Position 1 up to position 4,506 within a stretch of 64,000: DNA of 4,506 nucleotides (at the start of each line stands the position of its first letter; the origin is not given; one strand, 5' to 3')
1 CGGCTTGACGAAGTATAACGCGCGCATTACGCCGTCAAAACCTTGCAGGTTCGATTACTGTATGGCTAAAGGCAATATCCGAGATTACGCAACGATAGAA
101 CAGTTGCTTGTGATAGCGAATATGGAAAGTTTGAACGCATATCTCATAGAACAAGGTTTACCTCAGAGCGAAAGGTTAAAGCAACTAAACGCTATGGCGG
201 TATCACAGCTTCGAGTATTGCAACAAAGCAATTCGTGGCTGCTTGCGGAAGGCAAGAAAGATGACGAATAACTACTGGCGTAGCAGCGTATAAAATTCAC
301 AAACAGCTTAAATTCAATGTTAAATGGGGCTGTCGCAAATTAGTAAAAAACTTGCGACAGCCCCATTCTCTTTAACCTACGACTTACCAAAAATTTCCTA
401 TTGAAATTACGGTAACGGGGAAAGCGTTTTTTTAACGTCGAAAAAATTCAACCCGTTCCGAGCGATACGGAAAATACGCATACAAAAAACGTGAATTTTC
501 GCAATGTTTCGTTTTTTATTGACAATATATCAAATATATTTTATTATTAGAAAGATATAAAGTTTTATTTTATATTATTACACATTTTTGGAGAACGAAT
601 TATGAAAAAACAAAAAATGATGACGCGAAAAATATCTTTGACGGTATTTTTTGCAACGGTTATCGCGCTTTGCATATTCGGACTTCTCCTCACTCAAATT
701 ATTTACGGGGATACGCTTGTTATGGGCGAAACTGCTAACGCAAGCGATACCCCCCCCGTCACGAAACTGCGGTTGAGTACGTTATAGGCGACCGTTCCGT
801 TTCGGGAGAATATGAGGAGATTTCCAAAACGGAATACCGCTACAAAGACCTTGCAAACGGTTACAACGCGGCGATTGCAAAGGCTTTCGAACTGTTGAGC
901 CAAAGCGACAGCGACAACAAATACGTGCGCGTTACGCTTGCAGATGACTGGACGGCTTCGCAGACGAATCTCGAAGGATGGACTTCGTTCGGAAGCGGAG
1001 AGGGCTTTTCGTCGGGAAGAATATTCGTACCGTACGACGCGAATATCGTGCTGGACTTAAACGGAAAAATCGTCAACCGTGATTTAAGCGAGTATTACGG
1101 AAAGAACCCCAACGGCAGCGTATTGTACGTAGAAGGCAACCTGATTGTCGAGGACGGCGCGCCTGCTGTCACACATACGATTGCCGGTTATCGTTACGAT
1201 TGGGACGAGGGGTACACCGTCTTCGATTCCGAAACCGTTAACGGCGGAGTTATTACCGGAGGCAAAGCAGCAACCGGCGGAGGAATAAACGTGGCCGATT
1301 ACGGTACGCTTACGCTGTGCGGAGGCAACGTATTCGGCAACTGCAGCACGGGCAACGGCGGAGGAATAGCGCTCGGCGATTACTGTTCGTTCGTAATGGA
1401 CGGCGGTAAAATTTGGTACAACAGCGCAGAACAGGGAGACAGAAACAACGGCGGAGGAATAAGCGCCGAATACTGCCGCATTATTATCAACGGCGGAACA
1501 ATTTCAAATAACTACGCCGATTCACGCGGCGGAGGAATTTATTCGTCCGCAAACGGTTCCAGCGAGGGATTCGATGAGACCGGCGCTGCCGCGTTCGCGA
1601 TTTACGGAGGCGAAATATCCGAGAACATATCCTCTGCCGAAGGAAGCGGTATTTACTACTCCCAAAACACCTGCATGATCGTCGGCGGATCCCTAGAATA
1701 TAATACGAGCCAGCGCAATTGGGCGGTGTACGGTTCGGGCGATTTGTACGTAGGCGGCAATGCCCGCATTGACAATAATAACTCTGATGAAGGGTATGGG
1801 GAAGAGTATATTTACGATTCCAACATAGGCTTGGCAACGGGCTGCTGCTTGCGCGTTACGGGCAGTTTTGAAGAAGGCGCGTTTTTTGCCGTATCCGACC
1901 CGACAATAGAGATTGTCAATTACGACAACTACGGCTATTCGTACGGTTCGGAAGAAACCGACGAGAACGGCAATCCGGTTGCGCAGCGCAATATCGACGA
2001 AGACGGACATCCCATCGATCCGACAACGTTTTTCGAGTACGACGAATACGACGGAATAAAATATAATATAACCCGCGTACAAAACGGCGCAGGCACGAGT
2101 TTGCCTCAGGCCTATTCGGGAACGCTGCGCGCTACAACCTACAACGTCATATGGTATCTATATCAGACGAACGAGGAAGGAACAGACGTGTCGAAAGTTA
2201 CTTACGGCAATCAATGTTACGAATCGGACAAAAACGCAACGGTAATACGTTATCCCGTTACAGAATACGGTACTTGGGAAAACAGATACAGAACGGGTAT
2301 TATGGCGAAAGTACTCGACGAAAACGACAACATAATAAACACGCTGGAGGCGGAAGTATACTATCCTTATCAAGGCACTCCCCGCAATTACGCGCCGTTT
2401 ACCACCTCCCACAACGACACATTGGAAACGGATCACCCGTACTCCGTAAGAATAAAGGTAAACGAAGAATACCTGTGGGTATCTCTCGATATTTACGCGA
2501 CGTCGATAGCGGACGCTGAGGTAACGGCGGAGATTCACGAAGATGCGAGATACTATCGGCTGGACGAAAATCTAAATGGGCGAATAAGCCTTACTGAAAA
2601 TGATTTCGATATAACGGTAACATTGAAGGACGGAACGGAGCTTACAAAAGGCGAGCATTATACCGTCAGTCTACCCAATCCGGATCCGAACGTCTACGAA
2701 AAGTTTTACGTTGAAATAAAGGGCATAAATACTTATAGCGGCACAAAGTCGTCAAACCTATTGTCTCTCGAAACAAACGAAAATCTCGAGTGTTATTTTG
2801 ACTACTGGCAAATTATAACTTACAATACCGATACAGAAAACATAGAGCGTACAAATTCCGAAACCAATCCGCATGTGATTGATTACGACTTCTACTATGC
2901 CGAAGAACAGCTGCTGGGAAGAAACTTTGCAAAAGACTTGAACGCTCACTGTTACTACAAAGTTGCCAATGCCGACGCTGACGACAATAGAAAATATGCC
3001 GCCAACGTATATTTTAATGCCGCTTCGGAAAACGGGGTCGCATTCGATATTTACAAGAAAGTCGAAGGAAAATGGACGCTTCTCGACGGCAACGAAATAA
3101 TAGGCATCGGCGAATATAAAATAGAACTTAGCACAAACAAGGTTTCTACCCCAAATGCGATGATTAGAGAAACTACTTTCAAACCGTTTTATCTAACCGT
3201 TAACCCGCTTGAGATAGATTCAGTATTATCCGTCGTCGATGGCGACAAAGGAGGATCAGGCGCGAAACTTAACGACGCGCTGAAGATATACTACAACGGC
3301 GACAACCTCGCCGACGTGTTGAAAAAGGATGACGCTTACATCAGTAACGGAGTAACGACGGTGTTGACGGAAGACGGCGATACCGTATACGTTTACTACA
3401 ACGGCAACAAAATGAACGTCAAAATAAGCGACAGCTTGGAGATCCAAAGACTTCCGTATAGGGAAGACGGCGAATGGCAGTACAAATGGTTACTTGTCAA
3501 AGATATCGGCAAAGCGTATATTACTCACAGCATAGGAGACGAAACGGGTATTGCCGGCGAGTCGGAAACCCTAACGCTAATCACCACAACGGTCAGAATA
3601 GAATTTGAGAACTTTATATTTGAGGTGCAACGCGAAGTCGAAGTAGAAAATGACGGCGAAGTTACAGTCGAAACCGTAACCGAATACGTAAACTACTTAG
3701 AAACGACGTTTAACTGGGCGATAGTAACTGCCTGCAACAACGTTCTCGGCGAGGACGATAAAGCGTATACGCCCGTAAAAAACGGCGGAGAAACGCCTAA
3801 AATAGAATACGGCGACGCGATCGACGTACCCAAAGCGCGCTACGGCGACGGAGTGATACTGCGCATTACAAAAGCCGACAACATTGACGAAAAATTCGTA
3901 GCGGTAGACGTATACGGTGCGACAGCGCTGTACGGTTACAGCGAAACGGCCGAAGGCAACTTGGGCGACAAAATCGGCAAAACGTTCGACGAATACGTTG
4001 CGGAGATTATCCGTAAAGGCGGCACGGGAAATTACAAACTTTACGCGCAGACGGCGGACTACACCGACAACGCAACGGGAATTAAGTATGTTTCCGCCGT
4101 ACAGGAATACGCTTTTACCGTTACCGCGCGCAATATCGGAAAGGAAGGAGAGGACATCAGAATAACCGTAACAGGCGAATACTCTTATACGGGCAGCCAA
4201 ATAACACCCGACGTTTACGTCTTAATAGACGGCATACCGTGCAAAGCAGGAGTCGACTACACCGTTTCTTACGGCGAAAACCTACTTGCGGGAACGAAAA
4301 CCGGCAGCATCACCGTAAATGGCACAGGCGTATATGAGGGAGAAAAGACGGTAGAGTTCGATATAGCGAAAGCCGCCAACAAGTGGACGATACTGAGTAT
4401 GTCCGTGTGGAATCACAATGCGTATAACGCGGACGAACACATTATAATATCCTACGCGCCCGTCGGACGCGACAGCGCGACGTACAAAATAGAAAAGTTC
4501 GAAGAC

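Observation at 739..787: A C8 tract uncouples the signal peptide from a 2,065-aa adhesin body (phase-variable OFF state, -1 slippery site, or homopolymer error)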

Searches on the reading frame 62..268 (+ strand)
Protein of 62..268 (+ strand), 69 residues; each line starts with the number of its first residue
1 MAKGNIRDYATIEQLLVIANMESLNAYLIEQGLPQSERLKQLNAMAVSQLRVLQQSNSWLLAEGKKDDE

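Call 74: find_encoding_contigs(protein=window:62-268:+, flank=10000, max_places=6)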
Protein seq(69 aa) (69 aa): no gene with exactly this product is on record in the collection.

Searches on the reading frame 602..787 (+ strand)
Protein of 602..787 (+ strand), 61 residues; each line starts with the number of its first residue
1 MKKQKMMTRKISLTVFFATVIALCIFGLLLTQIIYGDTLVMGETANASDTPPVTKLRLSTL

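Call 14: find_encoding_contigs(protein=window:602-787:+, flank=10000, max_places=10)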
Protein window:602-787:+ (61 aa): no gene with exactly this product is on record in the collection.

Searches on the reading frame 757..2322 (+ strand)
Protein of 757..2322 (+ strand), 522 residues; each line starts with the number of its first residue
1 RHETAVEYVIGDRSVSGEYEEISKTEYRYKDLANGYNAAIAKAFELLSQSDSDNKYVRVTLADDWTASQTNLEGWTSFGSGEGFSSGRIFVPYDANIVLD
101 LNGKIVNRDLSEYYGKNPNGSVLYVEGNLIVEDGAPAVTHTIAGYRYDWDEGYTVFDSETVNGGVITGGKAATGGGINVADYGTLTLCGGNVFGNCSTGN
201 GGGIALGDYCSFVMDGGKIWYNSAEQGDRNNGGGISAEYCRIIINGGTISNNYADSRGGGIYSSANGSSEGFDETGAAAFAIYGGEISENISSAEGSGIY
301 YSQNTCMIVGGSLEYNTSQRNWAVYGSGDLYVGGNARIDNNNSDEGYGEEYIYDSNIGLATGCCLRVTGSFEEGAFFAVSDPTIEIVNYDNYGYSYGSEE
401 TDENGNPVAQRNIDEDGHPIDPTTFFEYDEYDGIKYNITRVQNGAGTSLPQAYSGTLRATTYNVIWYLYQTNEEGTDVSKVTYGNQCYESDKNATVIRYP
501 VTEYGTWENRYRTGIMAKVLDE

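Call 51: predict_structure(alignment_id=A1)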
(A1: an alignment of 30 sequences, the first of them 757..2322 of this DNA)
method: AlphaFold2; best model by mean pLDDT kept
length: 522 residues; sequences in the alignment: 30
mean_pLDDT: 65.1   pTM: 0.71
mean pLDDT of the five models: 65.1, 64.5, 63.4, 62.9, 59.6
residues with pLDDT >= 90: 141; 70-90: 104; 50-70: 87; < 50: 190
segments of 3 or more residues with pLDDT < 50: 1-33, 71-85, 346-349, 372-376, 387-399, 409-417, 419-522
pLDDT, mean of each block of 10 residues (from residue 1): 28 31 41 50 58 71 75 42 62 87 92 63 93 97 79 79 95 93 96 92 93 97 79 89 96 93 73 59 95 90 87 88 77 83 61 59 63 48 55 42 57 45 29 32 33 42 37 38 32 33 33 31 34
secondary structure, 60 per line:
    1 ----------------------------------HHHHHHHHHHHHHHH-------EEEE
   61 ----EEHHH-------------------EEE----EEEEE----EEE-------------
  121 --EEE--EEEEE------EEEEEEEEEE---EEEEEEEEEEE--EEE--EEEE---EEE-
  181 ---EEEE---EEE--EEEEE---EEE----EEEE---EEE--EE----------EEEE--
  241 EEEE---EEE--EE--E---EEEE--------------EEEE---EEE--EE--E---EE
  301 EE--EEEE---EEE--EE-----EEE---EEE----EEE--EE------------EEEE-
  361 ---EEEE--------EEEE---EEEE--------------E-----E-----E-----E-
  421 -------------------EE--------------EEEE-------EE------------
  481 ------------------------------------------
elements in order: H35-49 E57-60 E89-91 E96-100 E105-107 E123-125 E128-132 E139-148 E152-162 E165-167 E170-173 E177-179 E184-187 E191-193 E196-200 E204-206 E211-214 E218-220 E235-238 E241-244 E248-250 E261-264 E279-282 E286-288 E299-302 E305-308 E312-314 E324-326 E330-332 E337-339 E356-359 E364-367 E376-379 E383-386 E456-459
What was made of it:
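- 757..7092 (+): Body of the surface protein in frame 1 (2,111 codons plus stop). It comprises an N-terminal cap, a GGxI-repeat beta-helix-like region, a middle region, three repeats of about 278 aa, and a C-terminal transmembrane helix with an acidic tail. AlphaFold2 model confident over residues of about 90-340, made of short strands: call 51.
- On Pmp-type / parallel beta-helix adhesin (PF02415 Chlam_PMP repeat): The AlphaFold2 model has pLDDT of about 90 over residues of about 90-340, built of regular short strands (call 51).
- Closest known: Chlamydial polymorphic membrane proteins. Same: The model is built of short beta-strands (call 51).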

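Call 54: fold_search(model_id=the predicted structure, library=pdb)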
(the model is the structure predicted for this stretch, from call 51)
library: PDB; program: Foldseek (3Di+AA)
matches with E <= 10: 64; with E <= 0.001: 0
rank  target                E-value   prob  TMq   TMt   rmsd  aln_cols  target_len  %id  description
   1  7jwf_B                6.8e-02  0.35  0.21  0.19  13.2       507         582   10  Crystal structure of PdGH110B D344N in complex with alpha-(1,3)-galactobiose (released 2020-11-04)
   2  9cdv_B                1.8e-01  0.72  0.24  0.28  12.2       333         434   14  Crystal Structure of Rhombotarget A (released 2025-07-02)
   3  7ko9                  2.8e-01  0.05  0.10  0.10  20.0       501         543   12  Crystal structure of antigen 43 from uropathogenic Escherichia coli UTI89 (released 2022-03-09)
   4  7koh_C                3.0e-01  0.05  0.11  0.11  16.7       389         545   13  Crystal structure of antigen 43 from Escherichia coli EDL933 (released 2022-03-09)
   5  2uvf_B                3.4e-01  0.11  0.16  0.16  14.8       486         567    8  Structure of Yersinia enterocolitica Family 28 Exopolygalacturonase in Complex with Digalaturonic Acid (released 2007-05-08)
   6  5zku_F                3.6e-01  0.16  0.22  0.25  13.5       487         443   11  Crystal structure of DFA-IIIase from Arthrobacter chlorophenolicus A6 in complex with DFA-III (released 2018-12-19)
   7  5zku_A                4.1e-01  0.21  0.26  0.29  11.5       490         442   11  Crystal structure of DFA-IIIase from Arthrobacter chlorophenolicus A6 in complex with DFA-III (released 2018-12-19)
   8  5zla_B                6.2e-01  0.38  0.30  0.35  10.4       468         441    9  Crystal structure of mutant C387A of DFA-IIIase from Arthrobacter chlorophenolicus A6 in complex with DFA-III (released 2018-12-19)
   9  5zl4_A                6.8e-01  0.35  0.31  0.37  10.2       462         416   10  Crystal structure of DFA-IIIase from Arthrobacter chlorophenolicus A6 wihout its lid in complex with GF2 (released 2018-12-19)
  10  3p4g_B                6.8e-01  0.11  0.16  0.23  13.9       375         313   13  X-ray crystal structure of a hyperactive, Ca2+-dependent, beta-helical antifreeze protein from an Antarctic bacterium (released 2011-04-27)
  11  5zla_A                8.9e-01  0.16  0.27  0.31  11.7       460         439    9  Crystal structure of mutant C387A of DFA-IIIase from Arthrobacter chlorophenolicus A6 in complex with DFA-III (released 2018-12-19)
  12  7koh_D                9.8e-01  0.03  0.11  0.10  16.8       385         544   13  Crystal structure of antigen 43 from Escherichia coli EDL933 (released 2022-03-09)
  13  1jta                  1.0e+00  0.10  0.18  0.23  12.7       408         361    9  Crystal Structure of Pectate Lyase A (C2 form) (released 2002-06-19)
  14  5zl5_A                1.1e+00  0.12  0.24  0.27  12.9       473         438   10  Crystal structure of DFA-IIIase mutant C387A from Arthrobacter chlorophenolicus A6 (released 2018-12-19)
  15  5j44_A                1.1e+00  0.04  0.14  0.09  18.5       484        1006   12  Crystal structure of the Secreted Extracellular protein A (SepA) from Shigella flexneri (released 2017-04-12)
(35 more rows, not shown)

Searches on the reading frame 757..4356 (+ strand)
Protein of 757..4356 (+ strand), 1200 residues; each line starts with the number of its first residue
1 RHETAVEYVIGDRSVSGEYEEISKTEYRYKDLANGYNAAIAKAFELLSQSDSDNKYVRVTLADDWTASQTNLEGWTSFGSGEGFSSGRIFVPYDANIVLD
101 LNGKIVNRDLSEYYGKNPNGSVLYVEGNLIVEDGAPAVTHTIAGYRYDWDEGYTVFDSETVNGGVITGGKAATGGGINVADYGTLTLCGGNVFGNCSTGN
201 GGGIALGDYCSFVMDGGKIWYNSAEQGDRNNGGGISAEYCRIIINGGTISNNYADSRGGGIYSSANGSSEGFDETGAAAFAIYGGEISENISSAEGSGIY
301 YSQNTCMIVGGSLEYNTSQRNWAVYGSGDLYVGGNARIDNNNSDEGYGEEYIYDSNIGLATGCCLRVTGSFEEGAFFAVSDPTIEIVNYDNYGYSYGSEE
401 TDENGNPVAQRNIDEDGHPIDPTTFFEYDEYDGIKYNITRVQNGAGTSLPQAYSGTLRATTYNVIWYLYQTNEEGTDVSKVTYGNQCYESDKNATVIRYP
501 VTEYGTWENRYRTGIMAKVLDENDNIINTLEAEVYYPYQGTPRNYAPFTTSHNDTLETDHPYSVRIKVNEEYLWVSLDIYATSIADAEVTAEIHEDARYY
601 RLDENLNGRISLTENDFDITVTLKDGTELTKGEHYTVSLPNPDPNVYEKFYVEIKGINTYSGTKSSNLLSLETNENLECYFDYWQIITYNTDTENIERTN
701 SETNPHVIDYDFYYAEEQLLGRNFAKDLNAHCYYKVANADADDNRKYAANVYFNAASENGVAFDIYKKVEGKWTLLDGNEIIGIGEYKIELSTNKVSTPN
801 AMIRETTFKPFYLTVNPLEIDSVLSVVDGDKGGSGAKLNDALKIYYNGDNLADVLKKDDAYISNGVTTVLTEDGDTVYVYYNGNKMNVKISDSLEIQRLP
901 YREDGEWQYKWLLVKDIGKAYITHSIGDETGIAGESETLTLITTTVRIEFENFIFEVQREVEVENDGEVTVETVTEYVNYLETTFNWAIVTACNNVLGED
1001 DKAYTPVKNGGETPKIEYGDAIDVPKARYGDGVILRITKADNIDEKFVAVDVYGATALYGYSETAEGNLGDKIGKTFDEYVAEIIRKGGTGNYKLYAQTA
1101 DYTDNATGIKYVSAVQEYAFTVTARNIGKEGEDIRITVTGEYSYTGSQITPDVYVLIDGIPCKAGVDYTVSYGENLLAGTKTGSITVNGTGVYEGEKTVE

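Call 48: search_protein_representatives(protein=window:757-4356:+)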
Query: 1200 residues. Proteins with E-value up to 0.001 (for the whole library): 3188; up to 1e-10: 708; up to 1e-30: 44. The best 150 are listed.
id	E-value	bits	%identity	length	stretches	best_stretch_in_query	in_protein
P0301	0.0e+00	1067.0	98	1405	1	708-1200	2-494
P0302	3.1e-75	270.6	41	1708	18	1138-1195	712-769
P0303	1.6e-74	268.2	37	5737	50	1120-1196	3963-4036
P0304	4.9e-69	250.1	38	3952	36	1119-1196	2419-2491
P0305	8.9e-68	245.9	35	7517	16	56-205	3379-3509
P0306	3.3e-62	227.5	37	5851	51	1119-1198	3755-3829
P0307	2.8e-58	214.5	32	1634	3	6-342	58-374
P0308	3.3e-56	207.6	37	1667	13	1120-1199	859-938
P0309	5.1e-54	200.4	39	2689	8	37-263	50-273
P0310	7.7e-52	193.1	40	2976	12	1134-1197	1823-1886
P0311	5.7e-50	187.0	37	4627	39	1101-1195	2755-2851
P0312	7.5e-49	183.2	40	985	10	1131-1199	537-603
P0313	8.9e-49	183.0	41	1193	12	1127-1199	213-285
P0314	1.0e-45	172.8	42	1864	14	1120-1200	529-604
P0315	3.3e-45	171.2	42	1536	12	1118-1195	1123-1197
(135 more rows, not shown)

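Call 65: find_encoding_contigs(protein=P0301, flank=10000, max_places=5)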
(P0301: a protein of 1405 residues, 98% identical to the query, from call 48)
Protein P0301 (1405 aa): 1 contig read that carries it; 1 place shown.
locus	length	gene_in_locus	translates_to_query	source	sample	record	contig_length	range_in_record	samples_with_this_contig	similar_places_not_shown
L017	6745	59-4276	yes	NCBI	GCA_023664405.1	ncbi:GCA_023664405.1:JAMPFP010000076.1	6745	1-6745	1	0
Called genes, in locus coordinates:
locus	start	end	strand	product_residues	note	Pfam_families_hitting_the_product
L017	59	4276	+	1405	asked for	-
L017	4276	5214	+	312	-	-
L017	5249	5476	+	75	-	-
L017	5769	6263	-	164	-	PF01202:SKI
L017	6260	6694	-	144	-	PF01220:DHquinase_II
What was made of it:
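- On SSR-mediated (slipped-strand) phase-variable contingency locus: The second strain's contig begins at window position about 2817 (call 65).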
